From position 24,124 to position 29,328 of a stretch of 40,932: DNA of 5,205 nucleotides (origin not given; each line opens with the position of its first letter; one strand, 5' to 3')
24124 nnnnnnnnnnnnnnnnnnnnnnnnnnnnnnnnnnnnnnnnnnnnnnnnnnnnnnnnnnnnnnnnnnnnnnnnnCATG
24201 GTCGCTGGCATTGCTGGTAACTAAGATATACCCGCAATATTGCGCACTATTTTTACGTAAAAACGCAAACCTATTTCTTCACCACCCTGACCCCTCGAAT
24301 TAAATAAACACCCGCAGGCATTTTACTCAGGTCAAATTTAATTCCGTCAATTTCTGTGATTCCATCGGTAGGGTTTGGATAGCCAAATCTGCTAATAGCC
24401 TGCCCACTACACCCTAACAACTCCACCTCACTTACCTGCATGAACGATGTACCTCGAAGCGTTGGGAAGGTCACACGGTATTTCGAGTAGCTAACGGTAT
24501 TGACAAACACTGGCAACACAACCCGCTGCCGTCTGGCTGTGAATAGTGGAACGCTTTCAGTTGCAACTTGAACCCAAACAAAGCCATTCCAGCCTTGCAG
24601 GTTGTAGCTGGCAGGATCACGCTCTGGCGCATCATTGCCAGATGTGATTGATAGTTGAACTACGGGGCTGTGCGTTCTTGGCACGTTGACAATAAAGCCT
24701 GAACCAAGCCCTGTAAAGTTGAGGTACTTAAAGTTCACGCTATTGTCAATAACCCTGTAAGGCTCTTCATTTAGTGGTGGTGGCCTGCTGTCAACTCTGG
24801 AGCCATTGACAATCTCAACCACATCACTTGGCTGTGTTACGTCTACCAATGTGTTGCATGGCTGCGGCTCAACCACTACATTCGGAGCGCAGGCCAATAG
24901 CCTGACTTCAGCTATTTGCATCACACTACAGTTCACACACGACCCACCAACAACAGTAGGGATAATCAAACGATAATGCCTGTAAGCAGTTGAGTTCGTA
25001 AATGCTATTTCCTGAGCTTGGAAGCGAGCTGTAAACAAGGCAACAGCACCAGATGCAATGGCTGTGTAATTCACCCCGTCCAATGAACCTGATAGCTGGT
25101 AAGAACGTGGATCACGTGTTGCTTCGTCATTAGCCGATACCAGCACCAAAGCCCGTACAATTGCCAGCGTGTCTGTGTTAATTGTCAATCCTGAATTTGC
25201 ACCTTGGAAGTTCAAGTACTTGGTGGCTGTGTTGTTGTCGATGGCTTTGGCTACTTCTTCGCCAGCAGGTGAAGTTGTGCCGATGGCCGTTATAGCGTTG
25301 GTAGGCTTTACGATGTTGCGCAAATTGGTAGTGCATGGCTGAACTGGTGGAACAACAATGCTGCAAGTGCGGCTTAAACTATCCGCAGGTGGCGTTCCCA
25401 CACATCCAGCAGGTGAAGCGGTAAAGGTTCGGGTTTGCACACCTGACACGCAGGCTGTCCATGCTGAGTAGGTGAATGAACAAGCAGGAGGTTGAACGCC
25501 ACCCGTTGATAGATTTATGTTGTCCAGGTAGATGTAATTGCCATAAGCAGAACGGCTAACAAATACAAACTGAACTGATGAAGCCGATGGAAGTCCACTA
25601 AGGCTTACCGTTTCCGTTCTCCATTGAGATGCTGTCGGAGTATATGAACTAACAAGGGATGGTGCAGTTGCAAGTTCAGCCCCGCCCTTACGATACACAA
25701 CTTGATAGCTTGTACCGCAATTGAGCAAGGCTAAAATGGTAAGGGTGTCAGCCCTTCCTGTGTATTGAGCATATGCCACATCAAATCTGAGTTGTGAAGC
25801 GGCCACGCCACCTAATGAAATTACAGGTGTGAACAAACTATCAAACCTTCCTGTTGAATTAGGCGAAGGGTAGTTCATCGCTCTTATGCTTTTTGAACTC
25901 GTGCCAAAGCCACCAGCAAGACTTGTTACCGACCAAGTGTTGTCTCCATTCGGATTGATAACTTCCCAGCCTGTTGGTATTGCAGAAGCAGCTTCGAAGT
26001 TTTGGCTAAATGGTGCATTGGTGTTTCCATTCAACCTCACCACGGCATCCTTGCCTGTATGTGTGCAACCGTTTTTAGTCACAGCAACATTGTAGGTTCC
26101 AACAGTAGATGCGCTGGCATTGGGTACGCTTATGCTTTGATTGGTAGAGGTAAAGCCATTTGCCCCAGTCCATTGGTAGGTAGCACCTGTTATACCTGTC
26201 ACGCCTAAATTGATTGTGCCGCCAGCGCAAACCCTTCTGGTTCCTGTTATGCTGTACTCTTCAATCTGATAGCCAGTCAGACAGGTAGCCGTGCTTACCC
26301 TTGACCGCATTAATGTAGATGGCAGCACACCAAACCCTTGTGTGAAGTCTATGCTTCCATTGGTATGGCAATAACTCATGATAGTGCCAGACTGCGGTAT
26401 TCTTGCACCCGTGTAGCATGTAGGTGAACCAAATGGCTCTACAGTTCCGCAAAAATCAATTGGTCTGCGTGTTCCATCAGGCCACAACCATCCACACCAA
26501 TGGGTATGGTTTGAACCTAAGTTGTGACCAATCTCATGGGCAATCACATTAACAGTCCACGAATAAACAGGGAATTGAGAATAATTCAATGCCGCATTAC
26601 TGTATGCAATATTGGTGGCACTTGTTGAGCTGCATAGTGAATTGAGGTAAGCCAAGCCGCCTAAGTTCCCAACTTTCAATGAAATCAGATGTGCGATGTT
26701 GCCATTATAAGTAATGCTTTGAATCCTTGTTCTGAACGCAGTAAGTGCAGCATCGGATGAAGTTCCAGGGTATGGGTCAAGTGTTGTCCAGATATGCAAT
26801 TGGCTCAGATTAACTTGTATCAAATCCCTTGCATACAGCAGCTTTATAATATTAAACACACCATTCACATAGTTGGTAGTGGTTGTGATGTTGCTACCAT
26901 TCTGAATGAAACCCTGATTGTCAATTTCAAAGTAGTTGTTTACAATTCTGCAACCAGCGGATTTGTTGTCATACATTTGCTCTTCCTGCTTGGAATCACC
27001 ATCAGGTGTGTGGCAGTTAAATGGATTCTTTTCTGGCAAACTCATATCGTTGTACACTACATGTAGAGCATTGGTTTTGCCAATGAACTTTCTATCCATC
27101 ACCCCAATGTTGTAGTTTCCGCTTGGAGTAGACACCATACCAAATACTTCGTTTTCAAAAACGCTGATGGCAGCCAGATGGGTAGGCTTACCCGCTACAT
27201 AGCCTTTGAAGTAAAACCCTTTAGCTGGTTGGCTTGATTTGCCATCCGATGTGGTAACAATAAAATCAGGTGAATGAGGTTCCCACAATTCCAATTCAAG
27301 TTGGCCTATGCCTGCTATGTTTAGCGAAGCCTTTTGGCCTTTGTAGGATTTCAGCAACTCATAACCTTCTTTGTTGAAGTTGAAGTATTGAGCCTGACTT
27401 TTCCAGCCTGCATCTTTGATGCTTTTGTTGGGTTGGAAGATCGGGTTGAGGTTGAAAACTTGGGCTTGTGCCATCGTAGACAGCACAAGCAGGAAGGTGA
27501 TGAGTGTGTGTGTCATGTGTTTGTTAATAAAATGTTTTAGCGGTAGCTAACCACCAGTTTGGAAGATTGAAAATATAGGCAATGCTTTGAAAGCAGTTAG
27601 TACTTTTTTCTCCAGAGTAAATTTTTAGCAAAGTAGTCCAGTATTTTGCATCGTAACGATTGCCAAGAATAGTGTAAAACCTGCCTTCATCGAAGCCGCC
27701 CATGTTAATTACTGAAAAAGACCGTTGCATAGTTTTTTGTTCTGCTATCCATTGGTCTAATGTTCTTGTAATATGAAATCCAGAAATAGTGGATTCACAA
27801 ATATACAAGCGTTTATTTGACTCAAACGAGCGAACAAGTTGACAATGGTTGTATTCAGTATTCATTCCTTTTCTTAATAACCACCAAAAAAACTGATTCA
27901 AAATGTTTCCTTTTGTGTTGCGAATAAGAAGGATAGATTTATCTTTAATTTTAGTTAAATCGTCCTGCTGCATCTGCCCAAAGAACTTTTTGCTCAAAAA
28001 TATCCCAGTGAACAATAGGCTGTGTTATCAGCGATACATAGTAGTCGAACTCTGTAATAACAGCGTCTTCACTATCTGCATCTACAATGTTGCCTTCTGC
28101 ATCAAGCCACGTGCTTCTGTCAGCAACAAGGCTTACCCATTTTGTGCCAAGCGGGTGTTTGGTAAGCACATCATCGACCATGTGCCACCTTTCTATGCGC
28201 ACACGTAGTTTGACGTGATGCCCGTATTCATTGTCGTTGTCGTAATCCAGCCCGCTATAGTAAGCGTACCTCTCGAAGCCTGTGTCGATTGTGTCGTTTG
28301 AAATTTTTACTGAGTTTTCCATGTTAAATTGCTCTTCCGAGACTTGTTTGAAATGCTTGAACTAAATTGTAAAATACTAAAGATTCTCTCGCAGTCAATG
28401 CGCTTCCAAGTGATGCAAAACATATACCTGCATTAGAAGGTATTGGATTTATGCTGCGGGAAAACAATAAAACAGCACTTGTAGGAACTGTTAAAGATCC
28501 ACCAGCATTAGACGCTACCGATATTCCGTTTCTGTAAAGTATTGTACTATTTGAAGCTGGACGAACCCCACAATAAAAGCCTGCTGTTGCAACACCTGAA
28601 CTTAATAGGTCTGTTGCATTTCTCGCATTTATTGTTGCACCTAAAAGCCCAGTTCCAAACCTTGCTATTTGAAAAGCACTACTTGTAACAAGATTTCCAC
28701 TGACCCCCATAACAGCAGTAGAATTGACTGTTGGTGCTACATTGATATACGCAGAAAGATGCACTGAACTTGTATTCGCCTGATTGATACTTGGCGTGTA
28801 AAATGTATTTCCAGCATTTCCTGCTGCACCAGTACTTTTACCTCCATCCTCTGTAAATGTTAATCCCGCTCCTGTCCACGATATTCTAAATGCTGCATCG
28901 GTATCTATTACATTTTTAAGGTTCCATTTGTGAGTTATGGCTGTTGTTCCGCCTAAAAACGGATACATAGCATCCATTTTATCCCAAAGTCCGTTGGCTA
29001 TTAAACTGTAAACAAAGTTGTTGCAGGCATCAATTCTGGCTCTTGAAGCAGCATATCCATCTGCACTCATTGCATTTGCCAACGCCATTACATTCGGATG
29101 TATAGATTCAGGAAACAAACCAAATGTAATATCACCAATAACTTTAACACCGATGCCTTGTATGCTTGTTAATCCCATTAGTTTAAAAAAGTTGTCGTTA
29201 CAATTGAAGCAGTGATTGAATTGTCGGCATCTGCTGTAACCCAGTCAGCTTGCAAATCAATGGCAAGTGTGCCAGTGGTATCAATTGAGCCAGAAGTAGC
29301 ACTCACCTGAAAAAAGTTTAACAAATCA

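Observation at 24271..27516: Phage-encoded secreted reprolysin-like metalloprotease carrying a shortened T9SS sorting domain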

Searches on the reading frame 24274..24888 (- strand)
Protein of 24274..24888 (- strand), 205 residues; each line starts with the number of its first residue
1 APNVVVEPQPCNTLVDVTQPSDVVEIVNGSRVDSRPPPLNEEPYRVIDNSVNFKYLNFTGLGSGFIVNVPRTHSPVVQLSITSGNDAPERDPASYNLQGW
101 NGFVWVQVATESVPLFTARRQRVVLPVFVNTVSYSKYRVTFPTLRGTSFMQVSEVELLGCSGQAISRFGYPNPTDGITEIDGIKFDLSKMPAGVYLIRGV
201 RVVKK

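Call 21: find_homologous_proteins(query=window:24274-24888:-, max_evalue=0.001)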
Query seq(205 aa) (205 aa): 51 proteins with E <= 0.001 among 121 candidates.
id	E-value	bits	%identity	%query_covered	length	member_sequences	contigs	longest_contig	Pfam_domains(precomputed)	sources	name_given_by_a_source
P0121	4.8e-144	495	92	100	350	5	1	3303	PF00754.32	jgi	jgi:hypothetical protein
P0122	2.1e-38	150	47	71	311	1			PF00754.32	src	-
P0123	2.1e-33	133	40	71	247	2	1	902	PF00754.32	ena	-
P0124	2.1e-32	130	44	71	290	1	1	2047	PF00754.32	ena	-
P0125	6.3e-31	125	44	71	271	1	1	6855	-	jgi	jgi:hypothetical protein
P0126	3.6e-21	94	47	71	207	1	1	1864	-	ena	-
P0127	3.0e-20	91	42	70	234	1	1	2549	-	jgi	-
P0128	4.0e-20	90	41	75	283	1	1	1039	PF13620.13,PF22904.4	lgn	-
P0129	4.2e-20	90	38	76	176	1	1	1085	-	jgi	jgi:hypothetical protein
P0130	9.2e-20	89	42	70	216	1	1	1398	PF07589.17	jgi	jgi:hypothetical protein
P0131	2.5e-19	88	42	71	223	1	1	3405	PF07589.17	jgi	jgi:hypothetical protein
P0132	3.4e-19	87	45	71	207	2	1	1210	-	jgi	-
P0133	4.2e-19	87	42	71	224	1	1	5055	PF07589.17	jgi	jgi:hypothetical protein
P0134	8.4e-19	86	41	71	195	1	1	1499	-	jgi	jgi:hypothetical protein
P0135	1.1e-18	85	42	71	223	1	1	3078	PF07589.17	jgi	jgi:hypothetical protein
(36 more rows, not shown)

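Call 56: predict_structure(alignment_id=A3)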
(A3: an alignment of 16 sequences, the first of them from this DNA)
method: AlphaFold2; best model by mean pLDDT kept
length: 205 residues; sequences in the alignment: 16
mean_pLDDT: 69.2   pTM: 0.61
mean pLDDT of the five models: 69.2, 68.2, 67.0, 64.8, 64.5
residues with pLDDT >= 90: 11; 70-90: 102; 50-70: 57; < 50: 35
segments of 3 or more residues with pLDDT < 50: 1-8, 30-50, 163-166
pLDDT, mean of each block of 10 residues (from residue 1): 47 69 58 32 42 60 78 79 77 89 89 85 82 86 78 80 54 69 69 64 62
secondary structure, 60 per line:
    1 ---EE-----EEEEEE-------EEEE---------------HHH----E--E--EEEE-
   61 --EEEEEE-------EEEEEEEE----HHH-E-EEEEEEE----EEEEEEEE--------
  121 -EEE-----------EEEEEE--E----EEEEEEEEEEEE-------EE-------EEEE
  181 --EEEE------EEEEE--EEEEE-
elements in order: E11-16 E24-27 E56-59 E63-68 E76-83 E94-100 E105-112 E122-124 E136-141 E149-160 E177-180 E183-186 E193-197 E200-204
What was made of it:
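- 24274..24378 (-): 35-residue mini-tail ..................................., a T9SS type A CTD lacking the beta3-loop-beta4 hairpin and the tip of the beta6-beta7 hairpin. Four short strands at pLDDT 54-69 (call 56).
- On T9SS type A C-terminal sorting domain (TIGR04183 / PF18962): AF2 gives four short strands at pLDDT 54-69 (call 56).
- AF2 gives the tail only pLDDT 54-69 (call 56). The tail is modelled with low confidence (call 56).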

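Call 86: fold_search(model_id=the predicted structure, library=pdb)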
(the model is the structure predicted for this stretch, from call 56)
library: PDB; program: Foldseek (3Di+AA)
matches with E <= 10: 1379; with E <= 0.001: 64
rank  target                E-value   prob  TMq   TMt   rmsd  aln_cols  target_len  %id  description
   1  7nsn_A                1.0e-07  1.00  0.53  0.09   9.4       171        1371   23  Multi-domain GH92 alpha-1,2-mannosidase from Neobacillus novalis: mannoimidazole complex (released 2022-09-21)
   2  7nsn_B                8.2e-07  1.00  0.52  0.10   3.3       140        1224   18  Multi-domain GH92 alpha-1,2-mannosidase from Neobacillus novalis: mannoimidazole complex (released 2022-09-21)
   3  2v72                  1.4e-05  1.00  0.46  0.65   4.7       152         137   13  The structure of the family 32 CBM from C. perfringens NanJ in complex with galactose (released 2007-08-21)
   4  9g8h_A                8.7e-05  1.00  0.49  0.18   7.7       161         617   14  Crystal structure of a galactose oxidase in complex with galactose (released 2025-08-06)
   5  5khr_L                9.2e-05  1.00  0.43  0.49   6.8       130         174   12  Model of human Anaphase-promoting complex/Cyclosome complex (APC15 deletion mutant) in complex with the E2 UBE2C/UBCH1 (released 2016-08-24)
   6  6q6g_L                1.0e-04  1.00  0.48  0.54   5.7       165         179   10  Cryo-EM structure of the APC/C-Cdc20-Cdk2-cyclinA2-Cks2 complex, the D1 box class (released 2019-09-11)
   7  9gaw_L                1.0e-04  1.00  0.45  0.51   5.8       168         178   12  High-resolution structure of the Anaphase-promoting complex/cyclosome (APC/C) bound to co-activator Cdh1 (released 2024-08-14)
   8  4ui9_L                1.0e-04  1.00  0.44  0.49   7.6       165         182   13  Atomic structure of the human Anaphase-Promoting Complex (released 2015-06-17)
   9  9g43_A                1.5e-04  1.00  0.51  0.19   7.5       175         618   14  Crystal structure of a galactose oxidase from Pseudoarthrobacter siccitolerans (released 2025-07-23)
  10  1xpw_MODEL_1_A        1.6e-04  1.00  0.48  0.65   6.0       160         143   15  Solution NMR Structure of human protein HSPCO34. Northeast Structural Genomics Target HR1958 (released 2004-11-09)
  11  8tar_L                1.8e-04  1.00  0.47  0.52   4.9       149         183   11  APC/C-CDH1-UBE2C-Ubiquitin-CyclinB-NTD (released 2023-09-27)
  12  4lks_A                1.8e-04  1.00  0.45  0.56   4.9       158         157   12  Structure of CBM32-3 from a family 31 glycoside hydrolase from Clostridium perfringens in complex with galactose (released 2014-12-24)
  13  4oyu_B                1.8e-04  1.00  0.42  0.47   9.5       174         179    9  Crystal structure of the N-terminal domains of muskelin (released 2015-02-11)
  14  7rgw                  2.1e-04  1.00  0.47  0.65   5.3       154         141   13  Crystal structure of HERC2 DOC domain (released 2022-07-20)
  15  4pqq                  2.1e-04  1.00  0.42  0.53  10.5       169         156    8  The crystal structure of discoidin domain from muskelin (released 2014-11-12)
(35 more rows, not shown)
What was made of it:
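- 24409..24861 (-): Discoidin/CBM32-like repeat 2. The AF2 model has pLDDT 78-89, and Foldseek matches CBM32 modules of NanJ, ZmpB and GH92 (calls 56, 86).
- On F5/8 type C (discoidin) / CBM32 lectin fold: Its AF2 model matches CBM32 structures at Foldseek E 1e-7 to 1e-4 (call 86).
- Closest known: CBM32-bearing glycoprotein-targeting metalloproteases such as Clostridium perfringens ZmpB. Same: A zinc protease is combined with CBM32/F5-8 type C lectin modules that direct it to glycosylated substrates (call 86).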

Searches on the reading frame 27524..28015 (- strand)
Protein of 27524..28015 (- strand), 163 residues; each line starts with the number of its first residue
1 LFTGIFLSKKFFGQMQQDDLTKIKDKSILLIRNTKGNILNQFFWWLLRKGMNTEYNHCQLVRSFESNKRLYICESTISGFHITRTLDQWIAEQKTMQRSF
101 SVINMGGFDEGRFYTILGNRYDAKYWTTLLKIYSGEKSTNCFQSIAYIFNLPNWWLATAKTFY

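Call 9: search_protein_families(library=phrogs, proteins=[window:27524-28015:-], max_evalue=0.001)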
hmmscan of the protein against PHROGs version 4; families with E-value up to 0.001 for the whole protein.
window:27524-28015:- (163 aa): 0 families

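Call 25: search_protein_families(library=pfam, proteins=[window:27524-28015:-], max_evalue=0.01)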
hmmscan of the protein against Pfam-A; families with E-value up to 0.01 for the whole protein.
window:27524-28015:- (163 aa): 0 families

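Call 85: search_solved_structures(query=window:27527-27973:-, max_evalue=10)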
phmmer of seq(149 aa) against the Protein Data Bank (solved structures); distinct sequences matched with E-value up to 10: 3.
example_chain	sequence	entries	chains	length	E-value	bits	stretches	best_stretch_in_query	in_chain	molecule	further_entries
3mw3_A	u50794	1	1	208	0.27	14.5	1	52-100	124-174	Neurexin-2-beta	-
1hfu_A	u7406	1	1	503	0.49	13.7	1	93-139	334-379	LACCASE 1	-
1a65_A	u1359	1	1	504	0.49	13.7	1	93-139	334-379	LACCASE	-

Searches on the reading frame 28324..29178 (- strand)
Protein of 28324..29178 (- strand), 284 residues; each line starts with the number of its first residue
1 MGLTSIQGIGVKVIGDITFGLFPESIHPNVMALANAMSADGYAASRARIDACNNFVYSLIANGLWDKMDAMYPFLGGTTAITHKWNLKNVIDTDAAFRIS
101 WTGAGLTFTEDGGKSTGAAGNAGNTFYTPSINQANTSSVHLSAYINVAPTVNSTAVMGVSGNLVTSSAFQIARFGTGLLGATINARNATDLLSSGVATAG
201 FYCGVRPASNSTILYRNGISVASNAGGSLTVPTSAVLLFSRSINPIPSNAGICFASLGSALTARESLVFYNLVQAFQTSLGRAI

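Call 9: search_protein_families(library=phrogs, proteins=[window:28324-29178:-], max_evalue=0.001)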
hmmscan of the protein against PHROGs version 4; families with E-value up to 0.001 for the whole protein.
window:28324-29178:- (284 aa): 1 family
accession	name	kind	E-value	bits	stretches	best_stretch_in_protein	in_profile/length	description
phrog_17104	-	unknown function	1.6e-06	29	1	37-261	23-243/264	-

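Call 25: search_protein_families(library=pfam, proteins=[window:28324-29178:-], max_evalue=0.01)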
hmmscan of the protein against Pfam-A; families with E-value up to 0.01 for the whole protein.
window:28324-29178:- (284 aa): 0 families
